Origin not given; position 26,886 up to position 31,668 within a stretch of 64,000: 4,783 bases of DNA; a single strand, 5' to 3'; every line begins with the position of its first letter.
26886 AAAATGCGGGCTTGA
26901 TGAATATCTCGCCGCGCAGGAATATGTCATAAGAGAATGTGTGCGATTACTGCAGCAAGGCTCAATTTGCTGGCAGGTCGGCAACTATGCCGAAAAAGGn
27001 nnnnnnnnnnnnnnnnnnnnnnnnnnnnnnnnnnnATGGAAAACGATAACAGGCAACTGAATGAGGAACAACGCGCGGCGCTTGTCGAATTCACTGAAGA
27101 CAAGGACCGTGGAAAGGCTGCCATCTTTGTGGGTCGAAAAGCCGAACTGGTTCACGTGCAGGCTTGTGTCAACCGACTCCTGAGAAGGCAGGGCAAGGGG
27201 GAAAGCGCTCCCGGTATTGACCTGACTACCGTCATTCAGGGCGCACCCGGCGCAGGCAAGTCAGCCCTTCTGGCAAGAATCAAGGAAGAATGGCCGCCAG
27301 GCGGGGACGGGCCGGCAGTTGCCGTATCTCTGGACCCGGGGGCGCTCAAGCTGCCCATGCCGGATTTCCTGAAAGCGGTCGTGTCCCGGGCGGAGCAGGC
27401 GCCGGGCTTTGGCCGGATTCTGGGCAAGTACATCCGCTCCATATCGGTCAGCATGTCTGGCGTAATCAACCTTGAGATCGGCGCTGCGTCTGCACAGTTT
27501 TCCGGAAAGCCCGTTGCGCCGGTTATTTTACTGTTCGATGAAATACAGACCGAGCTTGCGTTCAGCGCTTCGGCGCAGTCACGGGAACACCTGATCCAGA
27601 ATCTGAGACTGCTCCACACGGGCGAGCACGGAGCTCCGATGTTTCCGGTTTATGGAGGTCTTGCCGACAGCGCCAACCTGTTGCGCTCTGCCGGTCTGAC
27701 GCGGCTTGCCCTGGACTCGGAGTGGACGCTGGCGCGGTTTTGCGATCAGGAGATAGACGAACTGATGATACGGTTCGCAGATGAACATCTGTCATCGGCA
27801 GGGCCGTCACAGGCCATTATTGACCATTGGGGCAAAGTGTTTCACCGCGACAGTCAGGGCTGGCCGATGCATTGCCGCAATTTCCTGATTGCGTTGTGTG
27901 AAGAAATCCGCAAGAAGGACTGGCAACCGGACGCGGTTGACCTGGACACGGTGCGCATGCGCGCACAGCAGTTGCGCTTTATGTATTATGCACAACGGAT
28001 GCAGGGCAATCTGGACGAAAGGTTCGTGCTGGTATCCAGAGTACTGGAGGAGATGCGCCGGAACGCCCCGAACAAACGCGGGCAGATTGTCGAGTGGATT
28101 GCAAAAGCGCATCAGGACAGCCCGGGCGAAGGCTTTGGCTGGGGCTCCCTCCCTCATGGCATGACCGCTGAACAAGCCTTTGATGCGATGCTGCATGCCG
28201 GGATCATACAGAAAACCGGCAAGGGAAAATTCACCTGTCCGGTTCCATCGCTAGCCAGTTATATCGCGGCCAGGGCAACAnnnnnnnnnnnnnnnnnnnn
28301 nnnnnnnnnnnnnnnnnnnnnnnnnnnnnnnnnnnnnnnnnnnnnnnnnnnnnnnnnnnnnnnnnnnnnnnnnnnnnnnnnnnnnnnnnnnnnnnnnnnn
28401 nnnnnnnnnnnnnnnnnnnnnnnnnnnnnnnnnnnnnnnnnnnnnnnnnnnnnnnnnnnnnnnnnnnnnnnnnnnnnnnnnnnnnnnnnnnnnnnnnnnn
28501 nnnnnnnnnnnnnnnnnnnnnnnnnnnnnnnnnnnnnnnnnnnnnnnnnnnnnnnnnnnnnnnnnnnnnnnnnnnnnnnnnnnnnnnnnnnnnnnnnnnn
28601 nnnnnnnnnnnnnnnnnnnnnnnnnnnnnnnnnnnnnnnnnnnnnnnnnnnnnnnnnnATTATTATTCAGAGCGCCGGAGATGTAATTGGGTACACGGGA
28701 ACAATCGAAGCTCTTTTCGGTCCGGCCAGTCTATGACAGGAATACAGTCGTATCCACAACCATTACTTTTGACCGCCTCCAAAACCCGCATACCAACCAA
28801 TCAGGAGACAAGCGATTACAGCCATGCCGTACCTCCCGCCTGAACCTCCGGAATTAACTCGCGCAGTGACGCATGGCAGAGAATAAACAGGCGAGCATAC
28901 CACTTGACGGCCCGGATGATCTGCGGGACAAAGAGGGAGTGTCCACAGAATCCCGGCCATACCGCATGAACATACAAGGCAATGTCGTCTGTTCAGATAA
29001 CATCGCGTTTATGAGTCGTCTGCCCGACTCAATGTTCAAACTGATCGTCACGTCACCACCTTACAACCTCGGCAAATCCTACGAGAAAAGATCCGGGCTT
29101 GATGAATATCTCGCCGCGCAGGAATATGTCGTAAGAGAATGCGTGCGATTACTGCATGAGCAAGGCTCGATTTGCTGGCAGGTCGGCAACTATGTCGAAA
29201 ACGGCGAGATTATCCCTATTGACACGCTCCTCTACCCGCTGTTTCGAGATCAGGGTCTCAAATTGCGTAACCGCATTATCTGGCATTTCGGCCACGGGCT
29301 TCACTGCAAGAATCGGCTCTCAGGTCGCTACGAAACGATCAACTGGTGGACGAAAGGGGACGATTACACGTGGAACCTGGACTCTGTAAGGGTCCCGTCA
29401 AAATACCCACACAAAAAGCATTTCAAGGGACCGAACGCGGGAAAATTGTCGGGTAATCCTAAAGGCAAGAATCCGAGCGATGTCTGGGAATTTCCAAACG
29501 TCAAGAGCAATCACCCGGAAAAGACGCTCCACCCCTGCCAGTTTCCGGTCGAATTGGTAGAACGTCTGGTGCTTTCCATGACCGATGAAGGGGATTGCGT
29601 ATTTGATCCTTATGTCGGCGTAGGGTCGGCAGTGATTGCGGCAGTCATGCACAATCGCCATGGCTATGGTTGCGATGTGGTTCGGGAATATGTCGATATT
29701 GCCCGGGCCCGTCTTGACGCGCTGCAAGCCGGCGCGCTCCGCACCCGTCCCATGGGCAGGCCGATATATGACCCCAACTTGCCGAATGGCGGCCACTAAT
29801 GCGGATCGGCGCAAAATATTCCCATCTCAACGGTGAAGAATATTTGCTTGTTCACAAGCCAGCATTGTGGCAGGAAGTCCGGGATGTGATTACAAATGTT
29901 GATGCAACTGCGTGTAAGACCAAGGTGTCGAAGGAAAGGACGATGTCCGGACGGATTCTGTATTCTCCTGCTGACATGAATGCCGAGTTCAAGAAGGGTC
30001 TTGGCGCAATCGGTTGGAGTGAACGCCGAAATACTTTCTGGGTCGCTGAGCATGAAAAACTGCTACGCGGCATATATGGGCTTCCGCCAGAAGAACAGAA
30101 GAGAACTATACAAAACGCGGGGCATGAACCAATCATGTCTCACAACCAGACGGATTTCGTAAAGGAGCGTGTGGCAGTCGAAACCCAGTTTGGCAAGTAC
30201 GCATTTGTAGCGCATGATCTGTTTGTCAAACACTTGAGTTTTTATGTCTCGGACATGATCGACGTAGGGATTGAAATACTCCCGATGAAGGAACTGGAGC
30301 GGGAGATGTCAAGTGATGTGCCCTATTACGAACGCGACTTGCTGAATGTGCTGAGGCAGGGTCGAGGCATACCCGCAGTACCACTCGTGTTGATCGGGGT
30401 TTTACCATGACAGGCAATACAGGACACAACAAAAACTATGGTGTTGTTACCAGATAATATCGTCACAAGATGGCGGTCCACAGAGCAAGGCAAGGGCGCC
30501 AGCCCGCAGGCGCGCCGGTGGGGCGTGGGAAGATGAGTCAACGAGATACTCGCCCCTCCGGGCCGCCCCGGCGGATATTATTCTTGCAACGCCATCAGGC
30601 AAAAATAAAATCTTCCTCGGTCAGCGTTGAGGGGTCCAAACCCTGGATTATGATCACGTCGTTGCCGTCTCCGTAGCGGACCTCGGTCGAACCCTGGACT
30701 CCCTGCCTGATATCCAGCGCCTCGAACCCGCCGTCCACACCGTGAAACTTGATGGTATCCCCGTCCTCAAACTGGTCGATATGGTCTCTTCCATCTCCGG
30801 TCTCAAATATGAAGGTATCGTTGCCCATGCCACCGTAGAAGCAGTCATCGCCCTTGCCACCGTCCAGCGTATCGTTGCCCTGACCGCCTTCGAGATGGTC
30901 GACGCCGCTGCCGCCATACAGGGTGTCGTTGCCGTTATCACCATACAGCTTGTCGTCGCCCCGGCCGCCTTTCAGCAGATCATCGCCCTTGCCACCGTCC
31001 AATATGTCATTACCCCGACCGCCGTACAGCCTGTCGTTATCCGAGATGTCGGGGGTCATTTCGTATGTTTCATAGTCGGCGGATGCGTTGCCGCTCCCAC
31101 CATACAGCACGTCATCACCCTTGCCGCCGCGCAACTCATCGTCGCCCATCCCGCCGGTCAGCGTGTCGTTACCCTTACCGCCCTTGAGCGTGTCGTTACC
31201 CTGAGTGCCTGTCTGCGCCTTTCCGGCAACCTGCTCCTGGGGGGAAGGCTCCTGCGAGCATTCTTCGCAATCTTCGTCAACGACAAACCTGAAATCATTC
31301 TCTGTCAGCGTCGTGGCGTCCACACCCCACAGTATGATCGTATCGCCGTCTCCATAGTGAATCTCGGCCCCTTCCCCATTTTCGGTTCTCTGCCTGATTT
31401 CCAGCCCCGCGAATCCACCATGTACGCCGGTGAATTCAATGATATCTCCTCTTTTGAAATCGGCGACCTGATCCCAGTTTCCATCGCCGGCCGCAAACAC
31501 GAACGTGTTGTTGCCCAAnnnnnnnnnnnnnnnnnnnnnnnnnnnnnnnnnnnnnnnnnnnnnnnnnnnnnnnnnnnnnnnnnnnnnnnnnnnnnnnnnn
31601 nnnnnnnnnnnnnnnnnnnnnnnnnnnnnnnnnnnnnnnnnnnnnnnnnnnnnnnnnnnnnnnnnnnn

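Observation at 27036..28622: Recurrent P-loop NTPase-ankyrin gene that sits upstream of each R-M-type cargo; function unknown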

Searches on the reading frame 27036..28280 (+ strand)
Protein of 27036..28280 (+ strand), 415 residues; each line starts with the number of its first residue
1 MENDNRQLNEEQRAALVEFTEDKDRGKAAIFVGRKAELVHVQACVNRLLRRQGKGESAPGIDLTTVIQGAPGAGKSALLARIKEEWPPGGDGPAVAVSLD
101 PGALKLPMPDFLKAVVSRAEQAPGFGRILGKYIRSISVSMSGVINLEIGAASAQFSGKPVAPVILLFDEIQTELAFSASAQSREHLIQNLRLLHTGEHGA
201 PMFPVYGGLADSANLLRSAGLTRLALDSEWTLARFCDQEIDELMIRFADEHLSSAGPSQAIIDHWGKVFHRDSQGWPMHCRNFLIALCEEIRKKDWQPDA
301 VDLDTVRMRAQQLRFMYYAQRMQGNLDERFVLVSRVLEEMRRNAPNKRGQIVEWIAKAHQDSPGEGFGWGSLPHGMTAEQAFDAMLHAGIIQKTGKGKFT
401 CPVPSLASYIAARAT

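Call 56: search_protein_representatives(alignment_id=A5)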
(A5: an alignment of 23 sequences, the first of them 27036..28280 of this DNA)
Query: 23 sequences, 414 profile positions. Proteins with E-value up to 0.001 (for the whole library): 2991; up to 1e-10: 1639; up to 1e-30: 920. The best 150 are listed.
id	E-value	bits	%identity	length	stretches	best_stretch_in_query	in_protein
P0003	1.3e-149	515.1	-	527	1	5-413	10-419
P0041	3.1e-143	494.1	-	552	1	6-412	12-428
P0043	1.1e-134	466.0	-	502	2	160-414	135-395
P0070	2.0e-130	452.0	-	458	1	4-414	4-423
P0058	3.4e-102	359.0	-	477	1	12-411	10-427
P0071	1.6e-101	356.8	-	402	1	5-373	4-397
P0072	6.8e-96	338.2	-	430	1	11-412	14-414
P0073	3.3e-94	332.6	-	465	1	12-412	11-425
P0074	3.1e-93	329.5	-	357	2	160-413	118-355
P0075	7.2e-93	328.3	-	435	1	8-412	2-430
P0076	8.7e-89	314.8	-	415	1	11-413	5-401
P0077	1.8e-88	313.8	-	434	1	11-411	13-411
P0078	2.0e-88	313.6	-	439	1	8-412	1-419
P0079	6.9e-88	311.8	-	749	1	9-412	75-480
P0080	8.5e-88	311.5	-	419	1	12-413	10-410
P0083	1.2e-87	311.0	-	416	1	11-412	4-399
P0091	7.7e-85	301.8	-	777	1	11-411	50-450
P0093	1.8e-84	300.6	-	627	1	7-413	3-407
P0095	2.9e-84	299.9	-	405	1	11-411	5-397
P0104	1.0e-82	294.8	-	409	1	12-413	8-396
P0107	2.1e-82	293.8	-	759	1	12-412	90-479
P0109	4.3e-82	292.7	-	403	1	12-412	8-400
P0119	4.2e-80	286.2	-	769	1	13-413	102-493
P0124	5.0e-79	282.6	-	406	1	23-413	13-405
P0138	1.7e-75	271.0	-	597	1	12-411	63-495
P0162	1.7e-72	261.1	-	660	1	13-411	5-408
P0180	9.2e-71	255.4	-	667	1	10-413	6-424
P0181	9.7e-71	255.3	-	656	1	10-412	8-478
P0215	8.5e-67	242.4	-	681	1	10-412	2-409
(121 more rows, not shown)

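Call 57: search_protein_families(library=pfam, proteins=[P0079, P0091, P0107, P0119, P0093, P0162, P0180, P0181, P0215, P0138], max_evalue=0.001)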
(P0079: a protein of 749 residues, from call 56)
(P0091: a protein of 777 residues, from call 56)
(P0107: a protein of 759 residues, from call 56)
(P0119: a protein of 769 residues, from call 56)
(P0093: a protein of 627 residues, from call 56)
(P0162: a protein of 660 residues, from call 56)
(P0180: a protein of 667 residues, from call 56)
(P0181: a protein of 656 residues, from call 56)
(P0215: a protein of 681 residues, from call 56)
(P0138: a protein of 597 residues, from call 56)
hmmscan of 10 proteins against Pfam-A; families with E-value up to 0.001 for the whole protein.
P0079 (749 aa): 8 families
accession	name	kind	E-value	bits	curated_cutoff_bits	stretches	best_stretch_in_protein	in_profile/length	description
PF12796.13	Ank_2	-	2.4e-24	86.2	27.3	2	568-644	11-80/90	Ankyrin repeats (3 copies)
PF00023.36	Ank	-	1e-23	82.5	21.1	2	587-619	2-33/33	Ankyrin repeat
PF13857.12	Ank_5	-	6.1e-19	68.4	27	2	581-628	10-56/56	Ankyrin repeats (many copies)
PF13637.12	Ank_4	-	3.9e-17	62.4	22.7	1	518-556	1-39/50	Ankyrin repeats (many copies)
PF13606.12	Ank_3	-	1.5e-14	52.9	22.3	1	587-615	2-29/30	Ankyrin repeat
PF13401.12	AAA_22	-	1.7e-06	28.8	27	1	131-275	8-122/130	AAA domain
PF05729.18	NACHT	-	3.4e-05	24.2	26.7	1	130-194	2-70/167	NACHT domain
PF13191.12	AAA_16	-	0.00057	20.9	32.6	0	97-159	2-60/167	AAA ATPase domain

P0091 (777 aa): 3 families
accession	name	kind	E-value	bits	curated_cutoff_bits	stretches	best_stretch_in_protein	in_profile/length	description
PF13191.12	AAA_16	-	1.1e-08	36.2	32.6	1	70-236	2-156/167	AAA ATPase domain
PF13245.12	AAA_19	-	3.4e-05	24.5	25.1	1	97-239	8-117/134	AAA domain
PF13604.12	AAA_30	-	9.7e-05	22.6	27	1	102-137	20-53/191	AAA domain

P0107 (759 aa): 5 families
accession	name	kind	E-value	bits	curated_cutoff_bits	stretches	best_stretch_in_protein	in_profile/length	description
PF12796.13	Ank_2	-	3.4e-08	34.4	27.3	1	484-554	1-69/90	Ankyrin repeats (3 copies)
PF13857.12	Ank_5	-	1.5e-07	32.1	27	1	503-552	7-56/56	Ankyrin repeats (many copies)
PF00023.36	Ank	-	9.5e-06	26.1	21.1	0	512-542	2-32/33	Ankyrin repeat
PF13637.12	Ank_4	-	2e-05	25.2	22.7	0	516-549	1-34/50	Ankyrin repeats (many copies)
PF13401.12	AAA_22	-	0.00044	21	27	0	143-282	8-123/130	AAA domain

P0119 (769 aa): 7 families
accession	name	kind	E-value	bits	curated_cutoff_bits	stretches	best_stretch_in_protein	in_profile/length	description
PF13857.12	Ank_5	-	7.4e-22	77.6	27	2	545-600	1-56/56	Ankyrin repeats (many copies)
PF00023.36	Ank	-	2e-19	69.1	21.1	2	559-591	2-33/33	Ankyrin repeat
PF12796.13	Ank_2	-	2.8e-17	63.5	27.3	1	497-590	1-90/90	Ankyrin repeats (3 copies)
PF13637.12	Ank_4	-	1.7e-13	50.9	22.7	1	530-579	1-49/50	Ankyrin repeats (many copies)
PF13606.12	Ank_3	-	7.3e-12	44.7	22.3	1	559-587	2-29/30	Ankyrin repeat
PF13191.12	AAA_16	-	2.9e-06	28.3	32.6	1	119-278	1-155/167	AAA ATPase domain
PF13401.12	AAA_22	-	1e-05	26.3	27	1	153-280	7-106/130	AAA domain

P0093 (627 aa): 4 families
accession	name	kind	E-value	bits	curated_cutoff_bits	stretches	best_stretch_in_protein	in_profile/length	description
PF00023.36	Ank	-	5.2e-06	26.9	21.1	1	441-468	3-30/33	Ankyrin repeat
PF13191.12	AAA_16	-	5.7e-06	27.4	32.6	1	27-181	2-147/167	AAA ATPase domain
PF13401.12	AAA_22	-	0.00011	23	27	1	61-201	8-119/130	AAA domain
PF12796.13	Ank_2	-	0.00068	20.6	27.3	0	412-467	2-56/90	Ankyrin repeats (3 copies)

P0162 (660 aa): 3 families
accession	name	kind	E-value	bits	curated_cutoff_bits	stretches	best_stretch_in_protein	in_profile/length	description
PF13191.12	AAA_16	-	3.1e-07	31.5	32.6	1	51-198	24-157/167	AAA ATPase domain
PF13401.12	AAA_22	-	3.4e-06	27.8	27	1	56-211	9-120/130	AAA domain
PF09848.15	SLFN-g3_helicase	-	0.00061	19.6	24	0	55-168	4-75/354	Schlafen group 3, DNA/RNA helicase domain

P0180 (667 aa): 8 families
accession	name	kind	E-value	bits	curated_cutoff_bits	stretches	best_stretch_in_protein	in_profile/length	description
PF00023.36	Ank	-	9.3e-34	114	21.1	3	530-562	1-32/33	Ankyrin repeat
PF12796.13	Ank_2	-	2.2e-29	102.3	27.3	3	491-562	23-90/90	Ankyrin repeats (3 copies)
PF13637.12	Ank_4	-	8.4e-22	77.2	22.7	2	501-551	1-50/50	Ankyrin repeats (many copies)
PF13606.12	Ank_3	-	5.6e-19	66.4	22.3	0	530-559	1-29/30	Ankyrin repeat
PF13857.12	Ank_5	-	3.8e-18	65.8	27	1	529-572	14-56/56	Ankyrin repeats (many copies)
PF24521.3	Ank_KRIT1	-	2e-08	34.6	80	1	498-612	19-128/149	KRIT1 ankyrin-repeats domain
PF13191.12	AAA_16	-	4.9e-07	30.8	32.6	1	29-204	4-157/167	AAA ATPase domain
PF13401.12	AAA_22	-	5.9e-07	30.3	27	1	58-215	7-119/130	AAA domain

P0181 (656 aa): 8 families
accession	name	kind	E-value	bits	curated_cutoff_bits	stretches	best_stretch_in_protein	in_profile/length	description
PF12796.13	Ank_2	-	3.2e-17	63.3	27.3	2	580-631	40-89/90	Ankyrin repeats (3 copies)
PF13637.12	Ank_4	-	4.5e-17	62.2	22.7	2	580-622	8-50/50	Ankyrin repeats (many copies)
PF00023.36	Ank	-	2.3e-14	53.2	21.1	1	602-632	2-32/33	Ankyrin repeat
PF13857.12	Ank_5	-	5.7e-11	43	27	1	588-642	1-56/56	Ankyrin repeats (many copies)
PF13606.12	Ank_3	-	4.8e-10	39.1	22.3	0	602-627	2-27/30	Ankyrin repeat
PF13191.12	AAA_16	-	6.8e-07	30.4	32.6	1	29-257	2-157/167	AAA ATPase domain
PF13401.12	AAA_22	-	0.00016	22.4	27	0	61-264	8-118/130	AAA domain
PF13245.12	AAA_19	-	0.00031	21.4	25.1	0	59-260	12-118/134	AAA domain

P0215 (681 aa): 1 family
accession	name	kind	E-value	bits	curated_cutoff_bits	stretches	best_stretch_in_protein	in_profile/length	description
PF13191.12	AAA_16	-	1.7e-05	25.8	32.6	1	23-200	2-158/167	AAA ATPase domain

P0138 (597 aa): 1 family
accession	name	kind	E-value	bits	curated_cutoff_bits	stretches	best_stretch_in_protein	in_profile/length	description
PF13401.12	AAA_22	-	1.7e-06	28.8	27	1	123-276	12-119/130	AAA domain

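Call 58: list_cluster_members(proteins=[P0070, P0072, P0075, P0076, P0080, P0083, P0095, P0104, P0109, P0124])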
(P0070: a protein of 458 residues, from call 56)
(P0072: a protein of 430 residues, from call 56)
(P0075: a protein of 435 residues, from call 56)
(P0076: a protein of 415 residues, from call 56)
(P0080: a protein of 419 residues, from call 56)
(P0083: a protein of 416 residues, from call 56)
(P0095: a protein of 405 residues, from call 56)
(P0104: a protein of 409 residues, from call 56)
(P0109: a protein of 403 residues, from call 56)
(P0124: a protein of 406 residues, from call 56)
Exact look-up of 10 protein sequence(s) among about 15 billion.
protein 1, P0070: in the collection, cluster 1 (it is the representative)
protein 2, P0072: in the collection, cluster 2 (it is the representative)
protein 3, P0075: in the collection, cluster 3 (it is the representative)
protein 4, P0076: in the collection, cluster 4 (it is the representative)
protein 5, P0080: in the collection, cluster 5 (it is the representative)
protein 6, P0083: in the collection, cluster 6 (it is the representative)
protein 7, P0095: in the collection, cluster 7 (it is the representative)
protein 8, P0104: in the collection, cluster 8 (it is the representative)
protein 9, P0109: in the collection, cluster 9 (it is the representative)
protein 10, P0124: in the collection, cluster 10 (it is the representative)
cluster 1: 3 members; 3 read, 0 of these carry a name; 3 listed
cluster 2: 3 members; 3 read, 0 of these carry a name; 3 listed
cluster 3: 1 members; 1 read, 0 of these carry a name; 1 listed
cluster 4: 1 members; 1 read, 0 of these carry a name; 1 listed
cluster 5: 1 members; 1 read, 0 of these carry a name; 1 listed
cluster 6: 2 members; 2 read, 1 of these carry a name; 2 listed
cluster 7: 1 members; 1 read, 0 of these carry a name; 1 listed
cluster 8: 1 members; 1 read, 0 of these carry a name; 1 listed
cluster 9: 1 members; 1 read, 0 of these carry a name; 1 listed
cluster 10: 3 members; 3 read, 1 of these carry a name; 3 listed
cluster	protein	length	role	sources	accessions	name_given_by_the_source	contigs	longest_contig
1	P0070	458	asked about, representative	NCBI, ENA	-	-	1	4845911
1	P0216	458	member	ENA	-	-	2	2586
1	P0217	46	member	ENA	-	-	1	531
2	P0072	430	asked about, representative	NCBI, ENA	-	-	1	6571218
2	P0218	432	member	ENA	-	-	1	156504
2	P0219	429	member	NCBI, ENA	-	-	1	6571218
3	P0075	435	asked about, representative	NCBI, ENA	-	-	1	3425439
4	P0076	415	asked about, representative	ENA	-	-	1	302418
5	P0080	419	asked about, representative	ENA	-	-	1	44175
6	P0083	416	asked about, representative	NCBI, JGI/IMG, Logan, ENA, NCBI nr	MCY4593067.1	MAG: ATP-binding protein [Alphaproteobacteria bacterium] | ATP-binding protein [Alphaproteobacteria bacterium]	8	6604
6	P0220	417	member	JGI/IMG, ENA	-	-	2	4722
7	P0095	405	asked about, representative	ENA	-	-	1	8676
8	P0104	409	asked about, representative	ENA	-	-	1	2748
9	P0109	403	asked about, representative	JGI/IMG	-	-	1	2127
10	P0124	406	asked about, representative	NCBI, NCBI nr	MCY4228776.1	MAG: ATP-binding protein [Gammaproteobacteria bacterium] | ATP-binding protein [Gammaproteobacteria bacterium]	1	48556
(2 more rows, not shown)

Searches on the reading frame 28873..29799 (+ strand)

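Call 11: search_protein_families(library=pfam, proteins=[window:28873-29799:+], max_evalue=0.01)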
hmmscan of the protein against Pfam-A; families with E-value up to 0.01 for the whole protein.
window:28873-29799:+ (308 aa): 1 family
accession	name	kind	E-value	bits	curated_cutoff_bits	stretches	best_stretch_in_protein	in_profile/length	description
PF01555.25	N6_N4_Mtase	-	7.4e-48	163.8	26.7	1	56-277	2-219/221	DNA methylase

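Call 53: search_protein_families(library=padloc, proteins=[window:28873-29799:+], max_evalue=0.001)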
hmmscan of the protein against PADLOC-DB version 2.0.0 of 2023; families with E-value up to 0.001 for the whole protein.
window:28873-29799:+ (308 aa): 58 families (the best 25 are shown)
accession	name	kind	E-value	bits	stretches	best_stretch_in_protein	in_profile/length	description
PDLC03230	MTase_II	-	2.4e-77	258.7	1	37-279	37-280/360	Type II methyltransferase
PDLC03299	MTase_II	-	1.9e-72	242.2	1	35-294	14-272/296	Type II methyltransferase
PDLC03353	MTase_II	-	5e-42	142.2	1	32-285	5-254/260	Type II methyltransferase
PDLC03371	MTase_II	-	1.3e-39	134.3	1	30-285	5-256/260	Type II methyltransferase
PDLC03387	MTase_II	-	1.2e-34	117.8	2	114-283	125-277/289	Type II methyltransferase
PDLC03350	MTase_II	-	2.3e-34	117.2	1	36-285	57-299/312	Type II methyltransferase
PDLC03320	MTase_II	-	2.3e-31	107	1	36-288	33-281/289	Type II methyltransferase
PDLC03327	MTase_II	-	3.4e-26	90.3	1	42-286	46-289/319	Type II methyltransferase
PDLC03300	MTase_II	-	1.2e-25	88.2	2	76-283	83-278/302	Type II methyltransferase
PDLC03714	oMTase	-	2.3e-23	81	1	41-283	9-259/279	orphan methyltransferase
PDLC03238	MTase_II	-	4.3e-22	76.7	1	27-270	115-354/428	Type II methyltransferase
PDLC03339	MTase_II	-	4.3e-22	76.4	1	75-283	56-273/399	Type II methyltransferase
PDLC03252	MTase_II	-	1.2e-18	65.5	1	125-286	215-358/365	Type II methyltransferase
PDLC03738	oMTase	-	3.3e-18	63.5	2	217-285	201-269/376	orphan methyltransferase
PDLC03216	MTase_II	-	5.3e-18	63.1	1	217-285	191-259/364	Type II methyltransferase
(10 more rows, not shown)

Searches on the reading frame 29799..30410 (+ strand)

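Call 11: search_protein_families(library=pfam, proteins=[window:29799-30410:+], max_evalue=0.01)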
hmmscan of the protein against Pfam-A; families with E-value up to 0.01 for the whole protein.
window:29799-30410:+ (203 aa): 1 family
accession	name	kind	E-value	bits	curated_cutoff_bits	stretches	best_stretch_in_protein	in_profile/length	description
PF09195.17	Endonuc-BglII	-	5.5e-34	117.7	26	1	11-201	1-162/163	Restriction endonuclease BglII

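Call 53: search_protein_families(library=padloc, proteins=[window:29799-30410:+], max_evalue=0.001)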
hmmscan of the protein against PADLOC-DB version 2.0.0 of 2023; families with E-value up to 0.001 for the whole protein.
window:29799-30410:+ (203 aa): 1 family
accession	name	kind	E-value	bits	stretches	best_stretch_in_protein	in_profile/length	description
PDLC03442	REase_II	-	4.1e-86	285.8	1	1-203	1-203/203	Type II restriction enzyme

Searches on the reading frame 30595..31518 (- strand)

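Call 11: search_protein_families(library=pfam, proteins=[window:30595-31518:-], max_evalue=0.01)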
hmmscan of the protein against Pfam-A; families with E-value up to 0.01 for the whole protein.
window:30595-31518:- (307 aa): 1 family
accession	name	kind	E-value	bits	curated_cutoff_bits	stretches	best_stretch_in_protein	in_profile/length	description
PF00353.25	HemolysinCabind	-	1e-33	115.3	23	5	103-138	1-36/36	RTX calcium-binding nonapeptide repeat (4 copies)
